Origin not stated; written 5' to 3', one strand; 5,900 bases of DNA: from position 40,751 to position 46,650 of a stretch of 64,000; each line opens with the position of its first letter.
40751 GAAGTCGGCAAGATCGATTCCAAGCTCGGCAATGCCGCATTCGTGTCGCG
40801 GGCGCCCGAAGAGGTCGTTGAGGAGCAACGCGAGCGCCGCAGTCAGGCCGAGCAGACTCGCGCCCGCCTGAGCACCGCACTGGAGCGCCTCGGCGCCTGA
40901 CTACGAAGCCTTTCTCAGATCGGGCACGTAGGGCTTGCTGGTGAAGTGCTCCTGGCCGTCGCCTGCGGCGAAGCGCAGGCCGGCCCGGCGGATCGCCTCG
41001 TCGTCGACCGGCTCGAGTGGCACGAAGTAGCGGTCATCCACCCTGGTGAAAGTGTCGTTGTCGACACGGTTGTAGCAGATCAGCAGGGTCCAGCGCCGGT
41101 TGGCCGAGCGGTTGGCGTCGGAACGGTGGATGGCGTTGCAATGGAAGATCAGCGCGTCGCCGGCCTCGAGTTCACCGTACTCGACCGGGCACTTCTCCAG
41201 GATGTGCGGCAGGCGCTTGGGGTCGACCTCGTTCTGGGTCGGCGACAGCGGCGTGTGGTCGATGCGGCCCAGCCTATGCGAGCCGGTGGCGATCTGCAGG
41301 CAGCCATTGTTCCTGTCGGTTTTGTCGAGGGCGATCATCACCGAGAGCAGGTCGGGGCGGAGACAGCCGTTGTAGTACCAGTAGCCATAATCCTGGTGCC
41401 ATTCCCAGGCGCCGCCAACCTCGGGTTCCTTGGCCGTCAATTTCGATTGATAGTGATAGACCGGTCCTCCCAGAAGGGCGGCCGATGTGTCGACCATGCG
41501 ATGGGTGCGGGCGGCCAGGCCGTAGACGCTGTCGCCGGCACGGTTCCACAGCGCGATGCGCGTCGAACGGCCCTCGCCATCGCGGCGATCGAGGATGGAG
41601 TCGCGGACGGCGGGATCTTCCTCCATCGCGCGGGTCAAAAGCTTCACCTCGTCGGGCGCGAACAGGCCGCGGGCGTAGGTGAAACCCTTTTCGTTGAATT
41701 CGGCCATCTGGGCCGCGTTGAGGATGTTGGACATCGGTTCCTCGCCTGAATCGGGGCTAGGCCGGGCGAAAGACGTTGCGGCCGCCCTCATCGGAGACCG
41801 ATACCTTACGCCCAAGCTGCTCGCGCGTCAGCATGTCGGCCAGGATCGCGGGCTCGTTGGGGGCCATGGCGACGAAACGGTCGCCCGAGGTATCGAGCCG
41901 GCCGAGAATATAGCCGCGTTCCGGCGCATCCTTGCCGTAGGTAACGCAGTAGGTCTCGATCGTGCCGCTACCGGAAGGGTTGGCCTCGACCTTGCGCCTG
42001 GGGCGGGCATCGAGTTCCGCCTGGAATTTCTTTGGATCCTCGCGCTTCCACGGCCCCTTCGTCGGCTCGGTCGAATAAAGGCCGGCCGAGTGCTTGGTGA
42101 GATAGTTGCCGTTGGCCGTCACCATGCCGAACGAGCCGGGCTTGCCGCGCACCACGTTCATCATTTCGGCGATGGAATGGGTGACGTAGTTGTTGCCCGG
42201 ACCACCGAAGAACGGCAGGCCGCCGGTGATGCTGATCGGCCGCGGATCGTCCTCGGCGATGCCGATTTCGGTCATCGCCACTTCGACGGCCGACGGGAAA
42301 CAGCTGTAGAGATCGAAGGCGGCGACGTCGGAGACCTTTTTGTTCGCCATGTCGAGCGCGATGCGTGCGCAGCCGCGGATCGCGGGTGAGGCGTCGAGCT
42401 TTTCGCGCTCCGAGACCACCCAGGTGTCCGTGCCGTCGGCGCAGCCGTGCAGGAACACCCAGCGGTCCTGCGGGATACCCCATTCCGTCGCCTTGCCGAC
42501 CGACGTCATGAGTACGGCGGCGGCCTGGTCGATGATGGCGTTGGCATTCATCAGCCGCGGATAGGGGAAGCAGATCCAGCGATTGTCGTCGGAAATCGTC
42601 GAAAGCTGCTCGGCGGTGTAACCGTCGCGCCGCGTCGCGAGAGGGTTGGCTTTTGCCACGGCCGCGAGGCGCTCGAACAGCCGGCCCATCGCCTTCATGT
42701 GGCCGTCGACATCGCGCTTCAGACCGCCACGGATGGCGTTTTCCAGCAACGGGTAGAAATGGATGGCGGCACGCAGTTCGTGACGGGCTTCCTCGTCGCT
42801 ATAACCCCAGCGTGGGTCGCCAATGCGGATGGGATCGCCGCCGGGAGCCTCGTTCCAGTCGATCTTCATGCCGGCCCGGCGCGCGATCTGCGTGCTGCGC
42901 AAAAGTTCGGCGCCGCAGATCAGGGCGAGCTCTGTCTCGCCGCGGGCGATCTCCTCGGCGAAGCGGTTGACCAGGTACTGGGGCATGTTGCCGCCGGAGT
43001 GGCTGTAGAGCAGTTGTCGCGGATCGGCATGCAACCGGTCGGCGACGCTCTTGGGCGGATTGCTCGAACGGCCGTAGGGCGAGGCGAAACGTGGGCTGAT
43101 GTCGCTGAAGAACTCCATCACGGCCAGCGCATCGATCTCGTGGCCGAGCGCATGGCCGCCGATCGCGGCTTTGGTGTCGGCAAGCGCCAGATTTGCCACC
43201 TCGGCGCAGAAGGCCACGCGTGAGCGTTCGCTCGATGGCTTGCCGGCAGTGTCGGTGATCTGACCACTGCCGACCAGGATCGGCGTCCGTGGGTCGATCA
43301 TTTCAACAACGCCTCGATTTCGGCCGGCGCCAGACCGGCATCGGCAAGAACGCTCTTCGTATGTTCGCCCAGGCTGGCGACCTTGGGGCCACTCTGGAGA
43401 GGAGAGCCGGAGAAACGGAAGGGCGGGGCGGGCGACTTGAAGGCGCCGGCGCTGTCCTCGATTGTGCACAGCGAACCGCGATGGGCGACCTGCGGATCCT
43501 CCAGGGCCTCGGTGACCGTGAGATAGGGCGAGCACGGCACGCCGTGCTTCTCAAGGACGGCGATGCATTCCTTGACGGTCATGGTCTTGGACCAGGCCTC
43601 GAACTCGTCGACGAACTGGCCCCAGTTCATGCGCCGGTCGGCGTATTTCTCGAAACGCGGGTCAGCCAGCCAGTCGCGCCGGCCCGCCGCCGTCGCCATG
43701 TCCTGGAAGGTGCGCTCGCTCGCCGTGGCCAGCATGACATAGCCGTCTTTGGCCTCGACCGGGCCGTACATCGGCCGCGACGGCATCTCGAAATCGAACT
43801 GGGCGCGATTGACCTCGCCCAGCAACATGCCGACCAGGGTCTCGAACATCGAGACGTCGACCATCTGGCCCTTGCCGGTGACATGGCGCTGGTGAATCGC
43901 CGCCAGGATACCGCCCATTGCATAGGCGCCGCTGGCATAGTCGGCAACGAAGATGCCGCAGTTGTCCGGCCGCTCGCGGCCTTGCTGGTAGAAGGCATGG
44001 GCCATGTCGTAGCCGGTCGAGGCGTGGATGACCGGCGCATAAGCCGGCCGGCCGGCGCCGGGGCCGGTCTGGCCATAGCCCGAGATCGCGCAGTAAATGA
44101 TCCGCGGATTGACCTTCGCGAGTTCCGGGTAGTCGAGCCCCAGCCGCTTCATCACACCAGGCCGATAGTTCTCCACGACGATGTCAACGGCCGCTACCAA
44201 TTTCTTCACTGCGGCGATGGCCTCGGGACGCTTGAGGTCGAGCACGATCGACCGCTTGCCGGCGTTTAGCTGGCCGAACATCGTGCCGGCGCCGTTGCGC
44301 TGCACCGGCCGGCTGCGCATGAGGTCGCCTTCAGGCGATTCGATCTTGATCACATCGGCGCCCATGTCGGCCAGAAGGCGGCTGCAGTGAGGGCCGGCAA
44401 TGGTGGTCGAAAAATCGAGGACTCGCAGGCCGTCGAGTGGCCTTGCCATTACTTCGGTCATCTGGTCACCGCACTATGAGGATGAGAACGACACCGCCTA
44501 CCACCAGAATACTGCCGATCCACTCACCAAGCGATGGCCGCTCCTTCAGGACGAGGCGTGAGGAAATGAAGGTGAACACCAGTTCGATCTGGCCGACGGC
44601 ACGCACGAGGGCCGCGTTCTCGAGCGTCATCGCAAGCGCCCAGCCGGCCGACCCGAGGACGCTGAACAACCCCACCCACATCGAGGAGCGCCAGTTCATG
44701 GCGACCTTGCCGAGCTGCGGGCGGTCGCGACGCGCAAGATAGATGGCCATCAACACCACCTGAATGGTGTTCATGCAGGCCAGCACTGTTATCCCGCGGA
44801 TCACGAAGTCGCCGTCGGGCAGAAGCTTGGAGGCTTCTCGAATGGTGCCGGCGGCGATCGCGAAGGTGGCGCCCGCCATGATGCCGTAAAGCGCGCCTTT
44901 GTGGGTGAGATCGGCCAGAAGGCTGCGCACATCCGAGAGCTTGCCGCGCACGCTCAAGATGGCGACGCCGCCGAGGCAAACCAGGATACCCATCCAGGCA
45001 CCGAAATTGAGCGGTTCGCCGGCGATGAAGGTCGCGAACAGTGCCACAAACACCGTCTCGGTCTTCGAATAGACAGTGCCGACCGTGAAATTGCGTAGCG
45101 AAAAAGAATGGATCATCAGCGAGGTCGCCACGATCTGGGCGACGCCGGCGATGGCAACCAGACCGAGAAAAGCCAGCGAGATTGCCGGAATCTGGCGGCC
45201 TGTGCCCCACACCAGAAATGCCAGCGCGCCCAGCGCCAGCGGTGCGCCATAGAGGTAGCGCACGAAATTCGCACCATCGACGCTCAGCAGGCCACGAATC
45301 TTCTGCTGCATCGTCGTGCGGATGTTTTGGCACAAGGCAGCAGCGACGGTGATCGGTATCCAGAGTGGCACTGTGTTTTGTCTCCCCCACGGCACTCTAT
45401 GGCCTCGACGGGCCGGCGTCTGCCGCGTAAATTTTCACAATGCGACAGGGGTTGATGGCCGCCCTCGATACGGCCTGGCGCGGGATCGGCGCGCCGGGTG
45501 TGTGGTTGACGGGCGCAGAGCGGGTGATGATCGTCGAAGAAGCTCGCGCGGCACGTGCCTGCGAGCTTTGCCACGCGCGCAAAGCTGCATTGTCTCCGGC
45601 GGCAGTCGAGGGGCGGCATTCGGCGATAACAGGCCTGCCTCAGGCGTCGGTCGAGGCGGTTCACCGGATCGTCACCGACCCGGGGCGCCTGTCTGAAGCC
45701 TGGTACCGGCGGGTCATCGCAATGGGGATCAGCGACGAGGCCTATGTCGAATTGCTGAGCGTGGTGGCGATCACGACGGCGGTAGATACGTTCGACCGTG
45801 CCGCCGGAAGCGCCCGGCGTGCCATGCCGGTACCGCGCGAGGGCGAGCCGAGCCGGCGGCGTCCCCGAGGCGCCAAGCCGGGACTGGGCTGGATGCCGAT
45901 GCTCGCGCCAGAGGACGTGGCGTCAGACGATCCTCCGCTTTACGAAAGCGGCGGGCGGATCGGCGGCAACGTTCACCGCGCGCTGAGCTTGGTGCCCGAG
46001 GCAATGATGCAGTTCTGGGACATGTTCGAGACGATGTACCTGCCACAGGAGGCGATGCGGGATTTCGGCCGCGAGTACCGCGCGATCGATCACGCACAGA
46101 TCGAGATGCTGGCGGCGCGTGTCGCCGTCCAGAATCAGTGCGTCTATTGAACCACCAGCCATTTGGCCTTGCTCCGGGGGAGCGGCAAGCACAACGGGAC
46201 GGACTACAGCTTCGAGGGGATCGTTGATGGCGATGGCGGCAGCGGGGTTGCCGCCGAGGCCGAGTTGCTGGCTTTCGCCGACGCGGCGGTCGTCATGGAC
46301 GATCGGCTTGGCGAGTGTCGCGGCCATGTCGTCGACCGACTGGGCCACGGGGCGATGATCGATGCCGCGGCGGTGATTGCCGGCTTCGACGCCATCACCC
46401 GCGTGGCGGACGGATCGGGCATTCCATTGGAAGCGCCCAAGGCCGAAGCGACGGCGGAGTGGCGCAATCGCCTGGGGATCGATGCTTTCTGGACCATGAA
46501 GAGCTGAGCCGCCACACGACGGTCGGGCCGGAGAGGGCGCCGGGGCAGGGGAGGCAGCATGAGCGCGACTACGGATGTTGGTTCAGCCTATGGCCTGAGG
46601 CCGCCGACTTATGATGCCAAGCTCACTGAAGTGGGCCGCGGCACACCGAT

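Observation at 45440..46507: In-frame TGA exactly at the second Cys of the CxxCxxxH motif of an AhpD/CMD-family gene: candidate selenoprotein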

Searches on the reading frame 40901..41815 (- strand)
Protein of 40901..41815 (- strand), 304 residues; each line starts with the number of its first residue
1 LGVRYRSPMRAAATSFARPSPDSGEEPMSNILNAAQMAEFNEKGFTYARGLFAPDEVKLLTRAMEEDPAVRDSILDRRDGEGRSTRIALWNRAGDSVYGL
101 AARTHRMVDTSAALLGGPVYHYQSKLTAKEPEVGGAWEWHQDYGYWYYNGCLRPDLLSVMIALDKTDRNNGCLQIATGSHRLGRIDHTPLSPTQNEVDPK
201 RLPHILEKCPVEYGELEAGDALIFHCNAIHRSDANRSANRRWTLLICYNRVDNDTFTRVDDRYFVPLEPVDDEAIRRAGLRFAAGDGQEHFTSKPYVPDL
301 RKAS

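Call 30: search_protein_families(library=ncbifam, proteins=[window:40901-41815:-], max_evalue=0.00001)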
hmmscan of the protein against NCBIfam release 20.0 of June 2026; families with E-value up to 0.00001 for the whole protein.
window:40901-41815:- (304 aa): 3 families
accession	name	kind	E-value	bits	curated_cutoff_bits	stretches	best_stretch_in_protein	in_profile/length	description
TIGR02408.1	ectoine_ThpD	equivalog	4.7e-20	72.1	336.5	1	27-254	12-253/277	ectoine hydroxylase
NF052437.1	MPhHdxlPhnYGIM8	equivalog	5.9e-13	48.9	500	1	103-252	81-217/260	methylphosphonate hydroxylase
NF045813.1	DxPntBtaHylase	equivalog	1.1e-07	31.5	550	1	119-252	116-248/285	1-deoxypentalenic acid 11-beta-hydroxylase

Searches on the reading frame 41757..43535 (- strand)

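Call 30: search_protein_families(library=ncbifam, proteins=[window:41757-43535:-], max_evalue=0.00001)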
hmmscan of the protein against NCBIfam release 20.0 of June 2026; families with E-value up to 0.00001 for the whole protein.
window:41757-43535:- (592 aa): 8 families
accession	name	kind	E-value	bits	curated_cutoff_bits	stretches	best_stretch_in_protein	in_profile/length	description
NF006104.0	PRK08257.1-3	equivalog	2.8e-161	537.8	654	1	81-591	2-511/512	acetyl-CoA acetyltransferase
NF006105.0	PRK08257.1-4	equivalog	3.1e-130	435.3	683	1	79-587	2-505/510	acetyl-CoA acetyltransferase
NF006103.0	PRK08257.1-1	equivalog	3.4e-120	402.3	757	1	80-585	3-491/495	acetyl-CoA acetyltransferase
NF006106.0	PRK08257.1-5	equivalog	5.4e-75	252.9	684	1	81-573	7-483/503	acetyl-CoA acetyltransferase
NF004720.0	PRK06064.1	subfamily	3.4e-09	35.9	420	1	327-428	204-302/389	thiolase domain-containing protein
NF053570.1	AcCoTHIOL_METTL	equivalog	6e-07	28.6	600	1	327-429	202-301/385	acetyl-CoA acetyltransferase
NF009228.0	PRK12578.1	subfamily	6.1e-07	28.4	485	1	279-428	154-303/387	thiolase domain-containing protein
NF005704.0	PRK07516.1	subfamily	8.2e-06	25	412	0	289-428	171-304/389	thiolase domain-containing protein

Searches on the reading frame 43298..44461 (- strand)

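Call 30: search_protein_families(library=ncbifam, proteins=[window:43298-44461:-], max_evalue=0.00001)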
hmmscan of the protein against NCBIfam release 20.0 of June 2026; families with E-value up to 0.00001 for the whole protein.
window:43298-44461:- (387 aa): 7 families
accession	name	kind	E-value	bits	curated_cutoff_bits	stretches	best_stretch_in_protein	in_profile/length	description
NF003809.0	PRK05398.1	subfamily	2.8e-69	233.7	442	2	5-211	1-206/416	formyl-CoA transferase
TIGR03253.1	oxalate_frc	equivalog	9.4e-66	222.2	504.2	2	7-210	2-204/416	formyl-CoA transferase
NF052585.1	SucGlutTfsCaiB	equivalog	4.4e-64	216.5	750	1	6-374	5-387/394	succinate--glutarate CoA-transferase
NF041294.1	Scnl_mescCoAtase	equivalog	1.2e-63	215.6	700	1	9-372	4-380/381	succinyl-CoA:mesaconate CoA-transferase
NF008511.0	PRK11430.1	equivalog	2.7e-54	184.7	522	1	7-369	8-373/381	CoA:oxalate CoA-transferase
NF002914.1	PRK03525.1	equivalog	4.1e-31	108.3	413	1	8-385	9-391/400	L-carnitine CoA-transferase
TIGR04253.1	mesacon_CoA_iso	equivalog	1.5e-23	83.5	725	1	9-384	3-393/403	2-methylfumaryl-CoA isomerase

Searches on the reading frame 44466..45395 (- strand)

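Call 30: search_protein_families(library=ncbifam, proteins=[window:44466-45395:-], max_evalue=0.00001)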
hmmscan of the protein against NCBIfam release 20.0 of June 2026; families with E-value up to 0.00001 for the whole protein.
window:44466-45395:- (309 aa): 3 families
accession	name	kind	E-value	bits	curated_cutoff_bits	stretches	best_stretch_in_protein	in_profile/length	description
TIGR03340.1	phn_DUF6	hypoth_equivalog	1e-12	48.3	288.15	1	69-305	55-281/281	phosphonate utilization associated putative membrane protein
NF008676.0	PRK11689.1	equivalog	2.3e-06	26.9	194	1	116-306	106-288/297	aromatic amino acid DMT transporter YddG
TIGR00950.1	2A78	equivalog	2.4e-06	27.2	230.2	1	53-303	26-264/264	carboxylate/amino acid/amine transporter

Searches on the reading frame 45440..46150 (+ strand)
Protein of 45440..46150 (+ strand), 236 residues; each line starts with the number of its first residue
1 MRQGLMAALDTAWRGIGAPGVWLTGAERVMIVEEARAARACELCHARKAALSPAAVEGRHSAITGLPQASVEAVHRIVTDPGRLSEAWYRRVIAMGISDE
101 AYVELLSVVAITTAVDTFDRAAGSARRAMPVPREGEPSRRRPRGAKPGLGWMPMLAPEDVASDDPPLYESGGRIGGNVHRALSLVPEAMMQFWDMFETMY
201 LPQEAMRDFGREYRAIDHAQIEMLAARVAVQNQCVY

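Call 37: find_encoding_contigs(protein=window:45440-46150:+, flank=10000, max_places=4)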
Protein window:45440-46150:+ (236 aa): no gene with exactly this product is on record in the collection.

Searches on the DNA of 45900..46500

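Call 10: search_rna_families(source=window, start=45900, end=46500, threshold=evalue, max_evalue=10, show_alignments=3)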
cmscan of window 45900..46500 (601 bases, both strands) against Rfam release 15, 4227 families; matches with E-value up to 10: 4.
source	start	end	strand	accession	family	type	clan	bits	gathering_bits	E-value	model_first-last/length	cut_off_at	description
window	46085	46147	-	RF04012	MIR7532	Gene; miRNA;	-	19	100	1.6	1-106/106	no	MIR7532 microRNA precursor family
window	45921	46032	+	RF00634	SAM-IV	Cis-reg; riboswitch;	CL00012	15.1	38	5.4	1-116/116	no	SAM (S-adenosyl methionine) riboswitch aptamer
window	46273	46352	+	RF01750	ZMP-ZTP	Cis-reg; riboswitch;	-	14.4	39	8.3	1-86/86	no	ZMP/ZTP riboswitch aptamer (pfl RNA motif)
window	46288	46359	+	RF01989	SECIS_3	Cis-reg;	-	13.4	63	7.7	1-59/59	no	Selenocysteine insertion sequence 3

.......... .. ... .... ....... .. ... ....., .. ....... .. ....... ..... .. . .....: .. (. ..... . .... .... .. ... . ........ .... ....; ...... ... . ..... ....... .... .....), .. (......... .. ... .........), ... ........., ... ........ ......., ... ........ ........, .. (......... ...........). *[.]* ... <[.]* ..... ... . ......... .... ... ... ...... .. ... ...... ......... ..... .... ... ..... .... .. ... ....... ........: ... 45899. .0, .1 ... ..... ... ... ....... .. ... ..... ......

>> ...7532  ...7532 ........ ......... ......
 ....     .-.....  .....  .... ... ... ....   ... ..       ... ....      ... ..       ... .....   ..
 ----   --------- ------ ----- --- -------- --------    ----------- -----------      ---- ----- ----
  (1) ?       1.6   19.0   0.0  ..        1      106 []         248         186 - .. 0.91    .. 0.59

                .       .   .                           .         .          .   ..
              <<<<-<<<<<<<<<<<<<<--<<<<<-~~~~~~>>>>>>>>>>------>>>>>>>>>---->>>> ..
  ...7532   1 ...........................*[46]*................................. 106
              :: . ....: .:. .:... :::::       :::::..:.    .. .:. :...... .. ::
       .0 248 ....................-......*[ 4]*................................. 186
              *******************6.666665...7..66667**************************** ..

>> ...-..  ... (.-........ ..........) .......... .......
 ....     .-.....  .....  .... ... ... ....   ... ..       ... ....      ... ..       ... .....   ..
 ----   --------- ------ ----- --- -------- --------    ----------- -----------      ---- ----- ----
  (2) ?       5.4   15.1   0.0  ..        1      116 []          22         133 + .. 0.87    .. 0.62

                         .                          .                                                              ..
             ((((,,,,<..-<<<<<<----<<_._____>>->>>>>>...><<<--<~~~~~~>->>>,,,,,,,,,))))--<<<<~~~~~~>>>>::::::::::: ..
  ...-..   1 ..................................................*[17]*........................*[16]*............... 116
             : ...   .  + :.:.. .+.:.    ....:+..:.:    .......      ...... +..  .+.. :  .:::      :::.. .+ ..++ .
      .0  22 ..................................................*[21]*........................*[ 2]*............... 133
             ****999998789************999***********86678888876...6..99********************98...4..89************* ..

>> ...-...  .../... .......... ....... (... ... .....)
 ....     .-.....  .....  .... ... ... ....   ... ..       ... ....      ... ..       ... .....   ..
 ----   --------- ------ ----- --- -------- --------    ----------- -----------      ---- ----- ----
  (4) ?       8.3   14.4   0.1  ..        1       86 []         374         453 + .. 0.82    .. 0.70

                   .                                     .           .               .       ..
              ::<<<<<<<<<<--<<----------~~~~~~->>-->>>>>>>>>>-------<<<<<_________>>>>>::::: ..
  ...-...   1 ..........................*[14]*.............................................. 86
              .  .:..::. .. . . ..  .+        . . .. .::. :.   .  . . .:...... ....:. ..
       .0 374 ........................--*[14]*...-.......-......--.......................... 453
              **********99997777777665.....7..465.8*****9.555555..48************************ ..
